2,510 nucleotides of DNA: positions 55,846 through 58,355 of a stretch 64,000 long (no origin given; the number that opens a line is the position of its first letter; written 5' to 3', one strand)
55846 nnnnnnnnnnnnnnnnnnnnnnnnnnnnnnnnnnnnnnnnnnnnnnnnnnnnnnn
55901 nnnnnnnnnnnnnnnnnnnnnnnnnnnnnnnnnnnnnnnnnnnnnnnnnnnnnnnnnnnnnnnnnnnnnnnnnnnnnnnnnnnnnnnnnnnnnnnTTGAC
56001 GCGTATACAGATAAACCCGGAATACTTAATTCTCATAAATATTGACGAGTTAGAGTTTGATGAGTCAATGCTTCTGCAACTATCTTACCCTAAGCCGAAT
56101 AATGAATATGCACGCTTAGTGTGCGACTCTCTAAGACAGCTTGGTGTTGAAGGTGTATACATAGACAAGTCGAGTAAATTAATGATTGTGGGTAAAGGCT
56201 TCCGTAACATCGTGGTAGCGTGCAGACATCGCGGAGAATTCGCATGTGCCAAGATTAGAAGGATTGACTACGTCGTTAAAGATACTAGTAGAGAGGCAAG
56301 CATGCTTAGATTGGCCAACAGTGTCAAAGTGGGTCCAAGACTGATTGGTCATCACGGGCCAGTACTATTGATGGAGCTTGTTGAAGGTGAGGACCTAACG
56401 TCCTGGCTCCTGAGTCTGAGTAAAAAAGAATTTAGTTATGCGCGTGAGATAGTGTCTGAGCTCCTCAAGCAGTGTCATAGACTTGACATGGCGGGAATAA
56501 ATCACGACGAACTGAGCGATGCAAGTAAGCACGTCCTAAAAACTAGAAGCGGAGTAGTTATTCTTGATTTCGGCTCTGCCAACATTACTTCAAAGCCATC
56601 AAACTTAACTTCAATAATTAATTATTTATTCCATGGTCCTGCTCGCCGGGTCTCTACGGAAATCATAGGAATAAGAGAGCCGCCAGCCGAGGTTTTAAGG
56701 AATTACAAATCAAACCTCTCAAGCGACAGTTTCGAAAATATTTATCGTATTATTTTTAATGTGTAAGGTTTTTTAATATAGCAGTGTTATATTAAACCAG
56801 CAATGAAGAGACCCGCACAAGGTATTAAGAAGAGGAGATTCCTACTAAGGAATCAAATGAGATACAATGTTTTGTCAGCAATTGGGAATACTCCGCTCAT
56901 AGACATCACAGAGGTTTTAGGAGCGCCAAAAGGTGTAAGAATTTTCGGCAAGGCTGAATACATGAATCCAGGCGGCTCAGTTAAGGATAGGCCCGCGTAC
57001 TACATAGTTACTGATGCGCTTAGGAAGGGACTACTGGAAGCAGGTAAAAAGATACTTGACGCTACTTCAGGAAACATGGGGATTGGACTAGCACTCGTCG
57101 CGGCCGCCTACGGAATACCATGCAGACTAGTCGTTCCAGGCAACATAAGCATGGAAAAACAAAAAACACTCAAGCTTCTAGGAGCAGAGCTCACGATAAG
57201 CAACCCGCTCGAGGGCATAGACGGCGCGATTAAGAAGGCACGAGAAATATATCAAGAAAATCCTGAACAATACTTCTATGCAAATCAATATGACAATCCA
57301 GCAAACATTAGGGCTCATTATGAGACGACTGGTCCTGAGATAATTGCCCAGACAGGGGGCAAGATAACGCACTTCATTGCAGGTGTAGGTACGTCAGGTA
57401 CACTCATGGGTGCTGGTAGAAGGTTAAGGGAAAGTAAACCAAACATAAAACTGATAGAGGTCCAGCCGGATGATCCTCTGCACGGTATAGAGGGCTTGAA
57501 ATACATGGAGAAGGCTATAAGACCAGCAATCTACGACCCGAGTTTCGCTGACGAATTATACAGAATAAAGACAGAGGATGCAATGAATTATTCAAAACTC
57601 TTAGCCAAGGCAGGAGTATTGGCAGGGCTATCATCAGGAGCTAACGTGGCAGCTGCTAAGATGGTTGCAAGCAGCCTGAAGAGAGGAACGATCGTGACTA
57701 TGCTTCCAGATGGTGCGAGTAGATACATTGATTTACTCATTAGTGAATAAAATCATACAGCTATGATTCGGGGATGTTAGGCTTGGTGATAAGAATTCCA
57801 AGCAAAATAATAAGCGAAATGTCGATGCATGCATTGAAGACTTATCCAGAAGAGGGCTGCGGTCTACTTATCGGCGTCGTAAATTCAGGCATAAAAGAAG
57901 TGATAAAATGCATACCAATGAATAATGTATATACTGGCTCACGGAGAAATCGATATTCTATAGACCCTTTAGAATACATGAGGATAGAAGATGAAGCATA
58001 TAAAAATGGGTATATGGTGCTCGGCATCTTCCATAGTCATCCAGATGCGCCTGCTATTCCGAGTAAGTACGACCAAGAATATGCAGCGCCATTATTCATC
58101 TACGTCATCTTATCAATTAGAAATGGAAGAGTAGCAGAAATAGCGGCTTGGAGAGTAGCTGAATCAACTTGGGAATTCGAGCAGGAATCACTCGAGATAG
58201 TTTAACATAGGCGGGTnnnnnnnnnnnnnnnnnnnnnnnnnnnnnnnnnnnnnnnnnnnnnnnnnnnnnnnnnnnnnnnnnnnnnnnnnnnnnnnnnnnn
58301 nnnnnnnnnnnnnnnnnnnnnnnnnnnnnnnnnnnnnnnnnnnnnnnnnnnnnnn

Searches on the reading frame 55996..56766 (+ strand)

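Call 3: search_protein_families(library=pfam, proteins=[window:55996-56766:+], max_evalue=0.01)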
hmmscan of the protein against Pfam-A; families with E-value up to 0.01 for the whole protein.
window:55996-56766:+ (256 aa): 2 families
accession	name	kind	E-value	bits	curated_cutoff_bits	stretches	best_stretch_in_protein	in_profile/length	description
PF01163.29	RIO1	-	0.00098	19.2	22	1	86-202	44-158/187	RIO domain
PF00069.31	Pkinase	-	0.0066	16.3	31.7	1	63-207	5-157/263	Protein kinase domain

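Call 4: search_protein_families(library=ncbifam, proteins=[window:55996-56766:+], max_evalue=0.01)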
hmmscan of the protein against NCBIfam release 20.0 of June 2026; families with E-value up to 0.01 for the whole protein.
window:55996-56766:+ (256 aa): 4 families
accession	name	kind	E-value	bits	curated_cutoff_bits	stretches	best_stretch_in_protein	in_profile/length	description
NF011464.0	PRK14879.1-7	equivalog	3.8e-06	26.8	246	1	73-199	28-153/221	Kae1-associated kinase Bud32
NF041645.1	prot_kin_PA4780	equivalog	6.9e-06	25.5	350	1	103-195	98-189/274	PA4780 family RIO1-like protein kinase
NF011461.0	PRK14879.1-2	equivalog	0.00023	21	372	1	100-197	53-148/225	Kae1-associated kinase Bud32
NF006620.0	PRK09188.1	equivalog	0.0026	16.8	490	1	98-210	69-174/365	serine/threonine protein kinase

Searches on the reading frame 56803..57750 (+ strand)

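Call 3: search_protein_families(library=pfam, proteins=[window:56803-57750:+], max_evalue=0.01)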
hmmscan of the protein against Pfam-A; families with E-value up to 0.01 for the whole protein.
window:56803-57750:+ (315 aa): 1 family
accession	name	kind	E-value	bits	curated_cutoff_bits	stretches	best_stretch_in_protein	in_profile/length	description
PF00291.31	PALP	-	2e-67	228.1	35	1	24-303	2-295/295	Pyridoxal-phosphate dependent enzyme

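Call 4: search_protein_families(library=ncbifam, proteins=[window:56803-57750:+], max_evalue=0.01)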
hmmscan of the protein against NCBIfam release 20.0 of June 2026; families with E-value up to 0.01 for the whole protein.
window:56803-57750:+ (315 aa): 34 families (the best 25 are shown)
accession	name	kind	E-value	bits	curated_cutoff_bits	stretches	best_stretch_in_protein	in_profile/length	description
TIGR01136.1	cysKM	subfamily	1.1e-94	317.2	344.15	1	25-309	3-294/299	cysteine synthase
TIGR01138.1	cysM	equivalog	7.9e-91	304.6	394.2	1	24-309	3-285/290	cysteine synthase B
TIGR01139.1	cysK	equivalog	4.8e-80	269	350.95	1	25-310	3-294/298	cysteine synthase A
NF007989.0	PRK10717.1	equivalog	4.8e-78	262.5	387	1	18-309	3-313/334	cysteine synthase A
NF008735.0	PRK11761.1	equivalog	1.1e-74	251.3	413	1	23-309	6-289/296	cysteine synthase CysM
TIGR01137.1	cysta_beta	equivalog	3.4e-62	210.6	510.25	1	21-310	3-307/457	cystathionine beta-synthase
TIGR03945.1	PLP_SbnA_fam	equivalog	1.5e-57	195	349.95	1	24-312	2-298/304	2,3-diaminopropionate biosynthesis protein SbnA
NF053679.1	CysteaSynCapA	equivalog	1.7e-52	178.3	600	1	18-313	5-319/329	cysteate synthase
TIGR01127.1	ilvA_1Cterm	equivalog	1.3e-15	57.3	378.75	1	35-233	5-194/380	threonine ammonia-lyase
NF005292.0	PRK06815.1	equivalog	3.9e-15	55.7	371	1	25-224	17-206/320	threonine/serine dehydratase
NF006094.0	PRK08246.1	subfamily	6.9e-15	55.2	331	1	22-222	16-200/310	serine/threonine dehydratase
TIGR01124.1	ilvA_2Cterm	equivalog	9.1e-15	54.2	411.3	1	15-225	3-204/499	threonine ammonia-lyase, biosynthetic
NF005147.0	PRK06608.1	equivalog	8.3e-14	51.1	380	1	26-222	21-207/339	serine/threonine dehydratase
NF006390.0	PRK08639.1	equivalog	1.2e-13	50.9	421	1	25-223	21-213/418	threonine ammonia-lyase IlvA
NF006674.0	PRK09224.1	subfamily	1.3e-13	50.5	577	1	15-225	11-212/508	threonine ammonia-lyase IlvA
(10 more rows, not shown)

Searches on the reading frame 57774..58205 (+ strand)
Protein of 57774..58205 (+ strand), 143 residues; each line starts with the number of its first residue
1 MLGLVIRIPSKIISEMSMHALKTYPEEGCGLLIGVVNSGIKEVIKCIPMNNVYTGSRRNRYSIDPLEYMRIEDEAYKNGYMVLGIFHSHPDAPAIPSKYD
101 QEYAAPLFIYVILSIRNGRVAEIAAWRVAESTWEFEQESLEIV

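Call 3: search_protein_families(library=pfam, proteins=[window:57774-58205:+], max_evalue=0.01)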
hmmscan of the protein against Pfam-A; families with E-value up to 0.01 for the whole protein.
window:57774-58205:+ (143 aa): 2 families
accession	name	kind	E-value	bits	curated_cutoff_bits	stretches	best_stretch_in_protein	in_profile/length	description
PF14464.11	Prok-JAB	-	1.7e-22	79.9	25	1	10-127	2-112/114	Prokaryotic homologs of the JAB domain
PF01398.27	JAB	-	1.3e-09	38.3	22.5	1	6-102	6-106/117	JAB1/Mov34/MPN/PAD-1 ubiquitin protease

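Call 4: search_protein_families(library=ncbifam, proteins=[window:57774-58205:+], max_evalue=0.01)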
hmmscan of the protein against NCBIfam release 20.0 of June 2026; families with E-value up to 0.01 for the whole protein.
window:57774-58205:+ (143 aa): 2 families
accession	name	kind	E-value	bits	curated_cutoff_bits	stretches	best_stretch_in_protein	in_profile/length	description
NF041370.1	desamp_Halo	equivalog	2.1e-18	66.5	130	1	13-133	8-126/133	desampylase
NF058523.1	6A-MBL_cap2_3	equivalog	0.0048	15.5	320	0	82-105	625-648/665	anti-phage 6A-MBL system cap2_3 protein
